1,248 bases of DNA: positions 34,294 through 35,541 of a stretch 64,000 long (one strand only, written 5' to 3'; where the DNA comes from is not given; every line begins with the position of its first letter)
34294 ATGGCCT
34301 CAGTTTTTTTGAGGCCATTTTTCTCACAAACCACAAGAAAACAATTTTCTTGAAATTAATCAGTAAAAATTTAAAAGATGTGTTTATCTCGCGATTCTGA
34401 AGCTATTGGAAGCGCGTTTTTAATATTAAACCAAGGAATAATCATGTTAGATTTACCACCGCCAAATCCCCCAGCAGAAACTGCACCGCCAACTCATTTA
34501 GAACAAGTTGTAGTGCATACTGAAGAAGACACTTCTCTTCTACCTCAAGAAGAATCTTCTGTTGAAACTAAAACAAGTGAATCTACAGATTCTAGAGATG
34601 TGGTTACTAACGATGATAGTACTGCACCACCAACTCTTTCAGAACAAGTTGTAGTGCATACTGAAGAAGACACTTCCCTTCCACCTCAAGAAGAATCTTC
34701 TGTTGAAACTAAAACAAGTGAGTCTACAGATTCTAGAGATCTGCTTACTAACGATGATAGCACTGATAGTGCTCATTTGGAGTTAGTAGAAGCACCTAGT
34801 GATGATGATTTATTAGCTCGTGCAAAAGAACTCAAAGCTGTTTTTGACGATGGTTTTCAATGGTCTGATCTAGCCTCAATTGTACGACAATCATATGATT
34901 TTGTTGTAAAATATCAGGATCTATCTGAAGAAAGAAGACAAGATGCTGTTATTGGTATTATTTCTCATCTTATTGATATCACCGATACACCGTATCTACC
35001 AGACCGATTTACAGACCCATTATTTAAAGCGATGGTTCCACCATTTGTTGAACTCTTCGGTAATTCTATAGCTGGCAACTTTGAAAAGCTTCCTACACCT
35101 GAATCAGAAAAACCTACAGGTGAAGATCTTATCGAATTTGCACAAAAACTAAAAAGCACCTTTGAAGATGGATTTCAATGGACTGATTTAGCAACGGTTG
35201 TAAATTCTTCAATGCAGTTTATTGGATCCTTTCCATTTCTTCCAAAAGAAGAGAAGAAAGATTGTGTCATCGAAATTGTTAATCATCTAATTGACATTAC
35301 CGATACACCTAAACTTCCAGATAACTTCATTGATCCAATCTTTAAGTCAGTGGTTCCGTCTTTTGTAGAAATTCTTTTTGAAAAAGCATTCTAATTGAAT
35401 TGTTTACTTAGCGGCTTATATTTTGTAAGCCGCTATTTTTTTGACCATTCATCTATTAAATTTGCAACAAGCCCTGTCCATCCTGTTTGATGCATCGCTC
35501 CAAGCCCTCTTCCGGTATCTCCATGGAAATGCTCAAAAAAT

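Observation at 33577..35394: Tandem paralogs built from four copies of an unrecognised ~95-aa module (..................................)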

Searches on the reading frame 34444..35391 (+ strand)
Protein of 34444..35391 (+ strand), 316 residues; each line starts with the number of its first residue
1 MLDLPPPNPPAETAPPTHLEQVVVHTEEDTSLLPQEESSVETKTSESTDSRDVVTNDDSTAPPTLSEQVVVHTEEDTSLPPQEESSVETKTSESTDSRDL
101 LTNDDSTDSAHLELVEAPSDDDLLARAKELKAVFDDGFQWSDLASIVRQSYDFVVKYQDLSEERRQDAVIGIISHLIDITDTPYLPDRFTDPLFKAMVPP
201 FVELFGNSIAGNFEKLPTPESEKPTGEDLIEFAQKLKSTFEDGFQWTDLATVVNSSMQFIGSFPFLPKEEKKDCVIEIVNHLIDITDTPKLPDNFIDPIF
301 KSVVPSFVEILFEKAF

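Call 3: search_protein_families(library=pfam, proteins=[window:34444-35391:+], max_evalue=10)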
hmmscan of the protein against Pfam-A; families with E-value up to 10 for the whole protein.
window:34444-35391:+ (316 aa): 2 families
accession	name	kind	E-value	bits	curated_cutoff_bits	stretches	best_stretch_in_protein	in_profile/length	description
PF07575.19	Nucleopor_Nup85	-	0.068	12.2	22.1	1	128-200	479-534/557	Nup85 Nucleoporin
PF23439.1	DUF7124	-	0.087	13.4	27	1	125-158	11-44/111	Domain of unknown function (DUF7124)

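Call 4: search_protein_families(library=ncbifam, proteins=[window:34444-35391:+], max_evalue=10)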
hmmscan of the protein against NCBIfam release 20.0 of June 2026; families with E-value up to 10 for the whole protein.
window:34444-35391:+ (316 aa): 0 families

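Call 7: find_homologous_proteins(query=window:34444-35391:+)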
Query window:34444-35391:+ (316 aa): 56 proteins with E <= 0.001 among 3935 candidates.
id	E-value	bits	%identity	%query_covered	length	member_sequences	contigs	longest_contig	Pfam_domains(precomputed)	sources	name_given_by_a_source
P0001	3.1e-200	682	100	100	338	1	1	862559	-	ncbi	-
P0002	1.6e-93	332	63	77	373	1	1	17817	-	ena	-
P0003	6.2e-85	304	47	99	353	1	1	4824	-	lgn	-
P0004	9.9e-84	300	47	99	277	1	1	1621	-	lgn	-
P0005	1.4e-68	250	56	61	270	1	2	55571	-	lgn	-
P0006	2.0e-59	220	49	61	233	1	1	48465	-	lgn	-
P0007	4.4e-57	212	45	65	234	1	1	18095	-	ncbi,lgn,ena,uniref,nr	ncbi:hypothetical protein COB11_02500 [Candidatus Aerophobetes bacterium]|uniref:Uncharacterized pro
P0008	5.2e-57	212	42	75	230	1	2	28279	-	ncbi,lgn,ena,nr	ncbi:MAG: hypothetical protein S4CHLAM37_14820 [Chlamydiia bacterium]|nr:hypothetical protein [Chlam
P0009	6.5e-55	205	45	63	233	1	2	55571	-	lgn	-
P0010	6.1e-54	202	49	61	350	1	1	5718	-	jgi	jgi:hypothetical protein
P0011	1.3e-53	201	38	61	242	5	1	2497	-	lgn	-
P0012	3.9e-53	199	47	63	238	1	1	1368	-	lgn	-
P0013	2.8e-52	196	45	65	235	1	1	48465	-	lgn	-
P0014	2.7e-50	190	44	61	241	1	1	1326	-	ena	-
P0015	4.9e-49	186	41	74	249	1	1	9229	-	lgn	-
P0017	2.1e-48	184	44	60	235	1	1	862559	-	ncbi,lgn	-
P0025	1.6e-44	171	42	70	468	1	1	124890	-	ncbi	ncbi:MAG: hypothetical protein Tsb0015_02400 [Simkaniaceae bacterium]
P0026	2.8e-44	170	40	62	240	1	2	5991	-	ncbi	-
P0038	1.8e-39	154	41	62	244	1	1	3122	-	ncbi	-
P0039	6.9e-39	152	38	63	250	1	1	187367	-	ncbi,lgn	-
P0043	1.0e-35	142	38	60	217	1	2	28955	-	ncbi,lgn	-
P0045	2.5e-34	137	38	63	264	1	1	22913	-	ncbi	-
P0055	4.8e-21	94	31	62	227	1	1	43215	-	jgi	jgi:hypothetical protein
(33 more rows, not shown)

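Call 8: find_encoding_contigs(protein=P0001, flank=3000, max_places=3)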
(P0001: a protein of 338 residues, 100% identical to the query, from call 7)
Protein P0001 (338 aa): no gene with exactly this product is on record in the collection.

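Call 14: search_solved_structures(query=A2, max_evalue=10, show_alignments=2)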
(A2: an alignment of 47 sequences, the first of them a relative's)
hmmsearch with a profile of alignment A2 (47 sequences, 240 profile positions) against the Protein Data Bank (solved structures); distinct sequences matched with E-value up to 10: 1.
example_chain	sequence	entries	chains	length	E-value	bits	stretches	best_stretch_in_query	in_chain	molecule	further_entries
1go3_F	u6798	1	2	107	0.11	15.1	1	165-217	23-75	DNA-DIRECTED RNA POLYMERASE SUBUNIT F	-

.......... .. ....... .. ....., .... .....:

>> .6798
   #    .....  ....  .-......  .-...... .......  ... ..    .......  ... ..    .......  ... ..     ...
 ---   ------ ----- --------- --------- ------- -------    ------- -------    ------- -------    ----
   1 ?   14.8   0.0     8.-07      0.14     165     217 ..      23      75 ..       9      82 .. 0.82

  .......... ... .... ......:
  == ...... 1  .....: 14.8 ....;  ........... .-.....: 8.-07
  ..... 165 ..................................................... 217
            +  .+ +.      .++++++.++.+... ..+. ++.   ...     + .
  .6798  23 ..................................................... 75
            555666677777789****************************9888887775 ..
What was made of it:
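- On Any protein with a solved structure: A profile of 47 sequences against PDB sequences gave a best E of 0.11 (call 14).
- Tried and rejected: Only a spurious RNA polymerase subunit F hit, E 0.11 (call 14).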

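Call 18: find_related_loci(query=A2, collection=genome_contigs, flank=6000)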
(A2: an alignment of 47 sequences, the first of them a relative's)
Query A2 (235 aa) in genome_contigs; peptide patterns used: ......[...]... (x = any residue, [..] = any of these).
36 stretches matched a pattern; 27 encode a relative of the query (tblastn E <= 1e-3); 26 distinct loci.
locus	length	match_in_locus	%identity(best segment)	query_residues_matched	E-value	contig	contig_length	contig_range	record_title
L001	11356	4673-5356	45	1-233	2e-65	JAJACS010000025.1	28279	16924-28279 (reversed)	MAG: Chlamydiia bacterium isolate O_S4.2_37 S4CHLAM37_25, whole genome shotgun sequence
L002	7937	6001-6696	44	1-233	8e-63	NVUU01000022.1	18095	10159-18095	MAG: Candidatus Aerophobetes bacterium isolate NORP81 Contig_source1382A_6538, whole genome shotgun sequence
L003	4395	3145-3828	37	4-231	1e-45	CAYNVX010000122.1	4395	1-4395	MAG TPA_asm: uncultured bacterium isolate SRP256446_co1_211 genome assembly, contig: NODE_15371_length_4395_cov_5.985023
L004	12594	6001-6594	37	40-233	2e-40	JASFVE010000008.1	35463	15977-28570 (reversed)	MAG: Chlamydiota bacterium isolate D1105M20metaG_Bin_153 D1105M20metaG_FD_scaffold_241_c1, whole genome shotgun sequence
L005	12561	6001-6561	31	43-231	3e-34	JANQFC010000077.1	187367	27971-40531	MAG: Chlamydiales bacterium isolate PL23a_bin.60 k99_352008, whole genome shotgun sequence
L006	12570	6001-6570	32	41-229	9e-34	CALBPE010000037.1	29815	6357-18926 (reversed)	MAG TPA_asm: uncultured Chlamydiae bacterium isolate SRR3401486_bin.71_CONCOCT_v1.1_MAG genome assembly, contig: ERZ1740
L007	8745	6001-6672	34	31-233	4e-33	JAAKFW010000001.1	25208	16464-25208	MAG: Candidatus Anoxychlamydiales bacterium isolate KR126_chlam_5 KR126chlam5_1, whole genome shotgun sequence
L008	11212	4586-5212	34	41-233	1e-32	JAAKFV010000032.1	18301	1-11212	MAG: Candidatus Anoxychlamydiales bacterium isolate KR126_chlam_4 KR126chlam4_32, whole genome shotgun sequence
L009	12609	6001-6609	42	29-230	4e-39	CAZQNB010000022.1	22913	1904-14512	MAG TPA_asm: uncultured bacterium isolate SRP286056_co3_62 genome assembly, contig: NODE_1968_length_22913_cov_21.796964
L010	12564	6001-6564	33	45-233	9e-32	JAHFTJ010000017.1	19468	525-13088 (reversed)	MAG: Chlamydiae bacterium isolate nzgw618 NODE_4914_length_19469_cov_4.077941, whole genome shotgun sequence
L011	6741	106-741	32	33-233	8e-32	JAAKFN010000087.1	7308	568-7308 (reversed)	MAG: Candidatus Anoxychlamydiales bacterium isolate K940_chlam_5 K940chlam5_87, whole genome shotgun sequence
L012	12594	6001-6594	31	42-229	4e-29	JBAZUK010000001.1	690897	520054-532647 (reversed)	MAG: Parachlamydiales bacterium isolate SO_2017_GW1_226 NODE_60_length_690897_cov_2.937311_OW334_2017, whole genome shot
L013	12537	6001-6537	32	50-229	3e-27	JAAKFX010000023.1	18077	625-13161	MAG: Candidatus Anoxychlamydiales bacterium isolate KR126_chlam_6 KR126chlam6_23, whole genome shotgun sequence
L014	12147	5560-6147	33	38-231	5e-24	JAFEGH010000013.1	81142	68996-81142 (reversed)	MAG: Verrucomicrobia bacterium isolate SZAS-12 LIN-97__13__length-81142, whole genome shotgun sequence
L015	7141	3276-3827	30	45-231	5e-23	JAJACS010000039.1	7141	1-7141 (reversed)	MAG: Chlamydiia bacterium isolate O_S4.2_37 S4CHLAM37_39, whole genome shotgun sequence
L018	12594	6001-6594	37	40-233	2e-40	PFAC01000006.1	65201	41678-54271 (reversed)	MAG: Chlamydiae bacterium CG10_big_fil_rev_8_21_14_0_10_35_9 CG10_8_21_14_0.10_scaffold_915_c, whole genome shotgun sequ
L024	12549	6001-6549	25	41-226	4e-19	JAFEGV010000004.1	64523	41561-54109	MAG: Verrucomicrobia bacterium isolate SZAS-9 LIN-383__4__length-64523, whole genome shotgun sequence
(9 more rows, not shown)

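Call 19: predict_structure(alignment_id=A2)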
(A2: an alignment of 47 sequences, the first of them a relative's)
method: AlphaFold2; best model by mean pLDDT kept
length: 235 residues; sequences in the alignment: 47
mean_pLDDT: 85.5   pTM: 0.78
mean pLDDT of the five models: 85.5, 84.4, 82.4, 81.5, 80.3
residues with pLDDT >= 90: 138; 70-90: 62; 50-70: 14; < 50: 21
segments of 3 or more residues with pLDDT < 50: 9-27
pLDDT, mean of each block of 10 residues (from residue 1): 52 43 48 86 91 85 94 93 95 85 77 90 95 87 94 93 90 96 96 97 88 90 96 92
secondary structure, 60 per line:
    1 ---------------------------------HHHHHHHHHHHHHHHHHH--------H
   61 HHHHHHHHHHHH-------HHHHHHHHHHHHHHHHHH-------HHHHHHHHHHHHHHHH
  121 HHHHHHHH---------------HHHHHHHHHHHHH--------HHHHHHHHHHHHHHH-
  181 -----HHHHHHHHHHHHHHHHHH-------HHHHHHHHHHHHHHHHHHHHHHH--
elements in order: H34-51 H60-72 H80-97 H105-128 H144-156 H165-179 H186-203 H211-233
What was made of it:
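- On Type III secretion effector: Residues 1-30 have pLDDT 43-52 (call 19), which is compatible.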

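Call 21: search_protein_representatives(alignment_id=A2)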
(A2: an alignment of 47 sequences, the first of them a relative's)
Query: 47 sequences, 240 profile positions. Proteins with E-value up to 0.001 (for the whole library): 293; up to 1e-10: 147; up to 1e-30: 71. The best 150 are listed.
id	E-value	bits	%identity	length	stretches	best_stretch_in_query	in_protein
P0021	3.1e-85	301.8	-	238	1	1-238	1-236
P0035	2.5e-84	298.9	-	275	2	1-205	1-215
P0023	3.0e-83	295.3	-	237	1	1-238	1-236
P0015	3.0e-76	272.4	-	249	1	1-238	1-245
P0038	5.0e-75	268.4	-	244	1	1-238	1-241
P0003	1.1e-74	267.3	-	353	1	29-237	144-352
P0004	6.0e-74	264.9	-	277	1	14-238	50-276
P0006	5.1e-73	261.8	-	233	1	1-238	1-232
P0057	2.9e-71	256.1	-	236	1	33-237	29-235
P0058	3.9e-69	249.1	-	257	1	1-238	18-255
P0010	3.1e-68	246.2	-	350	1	13-238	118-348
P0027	1.5e-67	244.0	-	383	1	31-238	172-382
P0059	2.2e-67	243.4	-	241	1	1-236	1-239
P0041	2.4e-67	243.3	-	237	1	1-238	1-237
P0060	9.1e-67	241.4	-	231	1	36-238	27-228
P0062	3.3e-64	233.0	-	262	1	16-234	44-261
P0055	4.7e-58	212.8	-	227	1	35-237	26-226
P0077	5.9e-53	196.2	-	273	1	14-238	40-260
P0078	2.8e-51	190.7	-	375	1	17-238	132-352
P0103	6.2e-37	143.7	-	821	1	39-234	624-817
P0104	3.1e-33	131.6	-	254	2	39-133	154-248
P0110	1.5e-31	126.1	-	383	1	14-237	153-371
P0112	9.9e-31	123.4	-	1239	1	35-232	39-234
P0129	2.8e-22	95.7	-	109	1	41-140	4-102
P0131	1.1e-20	90.5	-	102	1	42-137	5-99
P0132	2.0e-20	89.7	-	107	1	47-135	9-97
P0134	3.8e-20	88.7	-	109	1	42-141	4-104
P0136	8.9e-20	87.5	-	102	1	44-137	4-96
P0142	1.7e-18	83.4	-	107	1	43-138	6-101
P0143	2.1e-18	83.0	-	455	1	39-234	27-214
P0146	2.9e-18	82.6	-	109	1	42-138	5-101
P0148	4.3e-18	82.0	-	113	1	44-147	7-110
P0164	1.4e-15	73.8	-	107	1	42-140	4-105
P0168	9.6e-14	67.8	-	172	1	28-140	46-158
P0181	3.7e-11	59.3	-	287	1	36-143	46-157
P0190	1.2e-10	57.6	-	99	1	45-119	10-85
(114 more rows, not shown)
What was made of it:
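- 56 close relatives and 293 profile-detected relatives (calls 7, 21). There are hundreds of homologues (calls 7, 21).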

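Call 23: search_protein_families(library=pfam, proteins=[P0129, P0131, P0134, P0136, P0142, P0146, P0148, P0164, P0190, P0181], max_evalue=1)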
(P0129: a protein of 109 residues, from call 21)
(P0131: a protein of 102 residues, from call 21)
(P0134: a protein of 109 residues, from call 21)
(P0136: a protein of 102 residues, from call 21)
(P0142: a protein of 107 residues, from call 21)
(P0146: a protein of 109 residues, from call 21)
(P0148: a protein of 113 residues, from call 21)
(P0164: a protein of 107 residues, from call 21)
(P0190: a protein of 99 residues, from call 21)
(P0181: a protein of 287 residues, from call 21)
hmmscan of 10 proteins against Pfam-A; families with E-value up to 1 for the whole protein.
P0129 (109 aa): 0 families

P0131 (102 aa): 0 families

P0134 (109 aa): 0 families

P0136 (102 aa): 0 families

P0142 (107 aa): 0 families

P0146 (109 aa): 2 families
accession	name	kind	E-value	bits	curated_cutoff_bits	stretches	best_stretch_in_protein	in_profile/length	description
PF25627.1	Polyoma_VP2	-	0.1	12.1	30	1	50-99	121-168/356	Polyomaviruses capsid protein VP2 family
PF10938.13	YfdX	-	0.11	12.9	26.6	1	21-68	56-103/149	YfdX protein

P0148 (113 aa): 0 families

P0164 (107 aa): 0 families

P0190 (99 aa): 1 family
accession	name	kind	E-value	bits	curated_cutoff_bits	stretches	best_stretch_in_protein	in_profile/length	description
PF20381.4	Rv1476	-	0.11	12.7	26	1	5-74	59-125/156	Membrane protein Rv1476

P0181 (287 aa): 1 family
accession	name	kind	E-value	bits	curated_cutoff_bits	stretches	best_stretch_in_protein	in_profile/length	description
PF04791.21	LMBR1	-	0.13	11.5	31.9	1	4-54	166-216/510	LMBR1-like membrane protein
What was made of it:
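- Closest known: PHROG holin-annotated families. Different: The hits are below any reasonable threshold, there is no TM segment, and Pfam holin families do not match (call 23).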

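Call 24: search_protein_families(library=phrogs, proteins=[P0129, P0131, P0134, P0136, P0142, P0146, P0148, P0164, P0190, P0017], max_evalue=1)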
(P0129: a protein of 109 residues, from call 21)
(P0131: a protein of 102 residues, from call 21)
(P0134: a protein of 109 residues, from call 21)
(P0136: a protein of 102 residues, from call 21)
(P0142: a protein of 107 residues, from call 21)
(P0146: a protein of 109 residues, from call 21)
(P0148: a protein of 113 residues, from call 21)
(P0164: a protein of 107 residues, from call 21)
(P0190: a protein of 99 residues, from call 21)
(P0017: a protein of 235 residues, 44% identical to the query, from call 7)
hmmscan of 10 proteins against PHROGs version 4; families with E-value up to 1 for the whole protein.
P0129 (109 aa): 2 families
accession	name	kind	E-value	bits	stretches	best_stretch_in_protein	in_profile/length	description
phrog_6918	-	lysis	0.17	12.9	1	25-65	36-78/114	holin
phrog_1749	-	tail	0.27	12.3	1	39-96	48-104/140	tail assembly chaperone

P0131 (102 aa): 2 families
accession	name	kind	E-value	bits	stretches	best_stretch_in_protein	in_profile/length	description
phrog_6918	-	lysis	0.009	17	1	27-76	38-92/114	holin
phrog_686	-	DNA, RNA and nucleotide metabolism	0.038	15.3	1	6-35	31-60/76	HTH DNA binding protein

P0134 (109 aa): 0 families

P0136 (102 aa): 1 family
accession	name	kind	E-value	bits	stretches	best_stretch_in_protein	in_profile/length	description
phrog_28018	-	unknown function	0.27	11.7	1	16-71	182-231/262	-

P0142 (107 aa): 2 families
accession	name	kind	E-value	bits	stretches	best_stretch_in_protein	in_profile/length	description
phrog_15105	-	unknown function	0.043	14.9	1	30-41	17-28/65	-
phrog_38259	-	head and packaging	0.13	13.5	1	2-61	16-72/111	head scaffolding protein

P0146 (109 aa): 1 family
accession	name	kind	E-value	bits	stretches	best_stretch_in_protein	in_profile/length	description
phrog_2609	-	lysis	0.11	13.4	1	36-59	52-75/145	holin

P0148 (113 aa): 1 family
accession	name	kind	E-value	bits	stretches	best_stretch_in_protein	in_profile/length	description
phrog_20138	-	unknown function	0.06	14.4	0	74-90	11-27/56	-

P0164 (107 aa): 1 family
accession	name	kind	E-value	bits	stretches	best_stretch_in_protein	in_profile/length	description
phrog_6348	-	unknown function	0.19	13.2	1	5-44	11-49/89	-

P0190 (99 aa): 0 families

P0017 (235 aa): 6 families
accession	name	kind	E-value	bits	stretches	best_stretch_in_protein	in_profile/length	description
phrog_33165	-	unknown function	0.0069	17.8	1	51-90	30-69/104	-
phrog_17954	-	unknown function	0.012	17.1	0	70-96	64-89/101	-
phrog_3532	-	unknown function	0.025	14.9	1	21-83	102-167/292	-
phrog_686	-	DNA, RNA and nucleotide metabolism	0.069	14.4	0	42-68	35-61/76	HTH DNA binding protein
phrog_9259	-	other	0.13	13.5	0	66-95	23-51/129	zinc-finger domain protein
phrog_29255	-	unknown function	0.23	12.4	0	50-74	93-117/138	-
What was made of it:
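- On Any curated protein family (Pfam-A, NCBIfam, PHROGs): The best PHROGs hits have E 0.007-0.2 (call 24).
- Closest known: PHROG holin-annotated families. Same: Some phage members give weak hits (E 0.009, 0.11 and 0.17) over about 40-55 residues (call 24).
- Tried and rejected: The PHROG hits were weak and there is no TM segment (call 24).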

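Call 26: search_dna_similar(query=P0129, collection=phages, mode=protein, max_evalue=0.01)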
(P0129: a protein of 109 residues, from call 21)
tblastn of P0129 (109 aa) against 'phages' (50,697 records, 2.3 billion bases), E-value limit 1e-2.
No match.

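Call 27: fold_search(model_id=the predicted structure, library=pdb)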
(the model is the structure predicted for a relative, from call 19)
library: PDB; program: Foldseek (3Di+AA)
matches with E <= 10: 125; with E <= 0.001: 0
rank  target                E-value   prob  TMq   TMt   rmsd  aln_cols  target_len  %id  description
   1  7arw_B                4.1e-01  0.18  0.22  0.18  15.7       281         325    9  Structure of human ARH3 E41A bound to alpha-NAD+ and magnesium (released 2021-06-16)
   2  6g1q_A                5.8e-01  0.16  0.24  0.19  18.2       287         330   11  ADP-ribosylserine hydrolase ARH3 of Latimeria chalumnae in complex with ADP-ribose (released 2018-11-28)
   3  2i0m                  6.1e-01  0.10  0.16  0.17  16.2       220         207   13  Crystal structure of the phosphate transport system regulatory protein PhoU from Streptococcus pneumoniae (released 2006-09-19)
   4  7aks_CCC              9.3e-01  0.20  0.29  0.23  16.0       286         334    9  Human ADP-ribosylserine hydrolase ARH3 mutant E41A in complex with H2B-S7-mar peptide (released 2021-06-16)
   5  2foz                  9.3e-01  0.12  0.22  0.18  17.0       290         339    9  human ADP-ribosylhydrolase 3 (released 2006-10-10)
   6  6d3a_C                9.3e-01  0.12  0.21  0.17  16.2       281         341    8  Structure of human ARH3 D314E bound to ADP-ribose and magnesium (released 2018-06-20)
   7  6g1p_B                1.0e+00  0.12  0.23  0.18  17.7       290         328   11  Apo form of ADP-ribosylserine hydrolase ARH3 of Latimeria chalumnae (released 2018-11-28)
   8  6gx7_G                1.2e+00  0.16  0.24  0.21  12.2       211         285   10  Tubulin-CopN-alphaRep complex (released 2019-04-24)
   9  7l9f_A                1.2e+00  0.16  0.28  0.22  15.1       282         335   11  Crystal structure of human ARH3 bound to calcium and ADP-ribose (released 2021-04-28)
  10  3b5o                  1.2e+00  0.06  0.15  0.15  20.9       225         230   14  CRYSTAL STRUCTURE OF A CADD-LIKE PROTEIN OF UNKNOWN FUNCTION (NPUN_F6505) FROM NOSTOC PUNCTIFORME PCC 73102 AT 1.35 A RE (released 2007-11-13)
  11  2jo7_MODEL_1_A        1.5e+00  0.08  0.17  0.18  19.3       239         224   10  Solution structure of the adhesion protein Bd37 from Babesia divergens (released 2007-12-11)
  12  6i2z_A                1.9e+00  0.07  0.17  0.23  18.9       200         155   10  Isolated globin domain of the Bordetella pertussis globin-coupled sensor (released 2019-10-16)
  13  8z7a_D                2.0e+00  0.09  0.21  0.22  16.7       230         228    8  Open Barrel Structure of Translin from Trichoderma virens (released 2025-04-23)
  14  2oif_G                2.1e+00  0.05  0.15  0.20  16.9       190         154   13  The crystal structure of ferric cyanide bound barley hexacoordinate hemoglobin. (released 2007-07-24)
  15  6yvh_F                2.2e+00  0.07  0.19  0.17  15.5       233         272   11  CWC22-CWC27-EIF4A3 Complex (released 2020-05-13)
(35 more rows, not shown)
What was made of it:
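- Closest known: Type III secretion gatekeepers CopN / MxiC / YopN. Same: CopN (6gx7_G) and MxiC (2vj4_A) appeared in the Foldseek list for the two-module model (call 27).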

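Call 28: find_homologous_proteins(query=P0129)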
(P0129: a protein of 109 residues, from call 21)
Query P0129 (109 aa): 27 proteins with E <= 0.001 among 30 candidates.
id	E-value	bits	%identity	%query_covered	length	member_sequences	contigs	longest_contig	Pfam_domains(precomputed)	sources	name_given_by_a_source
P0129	4.2e-61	221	100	100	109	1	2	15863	-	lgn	-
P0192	2.4e-45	171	77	94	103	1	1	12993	-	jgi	jgi:hypothetical protein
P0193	7.1e-44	166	79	92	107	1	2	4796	-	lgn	-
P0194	9.8e-43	163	75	97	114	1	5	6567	-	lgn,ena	-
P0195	2.3e-42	161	71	100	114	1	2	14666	-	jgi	-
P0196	4.8e-40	154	70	99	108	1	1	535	-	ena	-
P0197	8.1e-39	150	69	97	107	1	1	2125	-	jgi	-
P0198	5.6e-34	134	62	95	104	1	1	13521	-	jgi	-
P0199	6.0e-33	131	60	94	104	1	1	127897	-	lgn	-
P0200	1.8e-29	120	60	92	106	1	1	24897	-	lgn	-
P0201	1.0e-27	114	54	99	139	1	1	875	-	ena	-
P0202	1.7e-27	114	47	98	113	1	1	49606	-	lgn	-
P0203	6.5e-27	112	51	94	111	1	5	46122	-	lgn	-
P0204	8.3e-27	111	55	88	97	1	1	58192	-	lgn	-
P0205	1.1e-26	111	59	89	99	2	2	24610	-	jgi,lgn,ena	-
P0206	1.1e-26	111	57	92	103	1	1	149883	-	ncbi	-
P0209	1.3e-24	104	51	95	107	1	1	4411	-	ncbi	-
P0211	1.3e-18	85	43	90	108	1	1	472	-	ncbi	-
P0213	4.9e-14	71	39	98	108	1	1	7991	-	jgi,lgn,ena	-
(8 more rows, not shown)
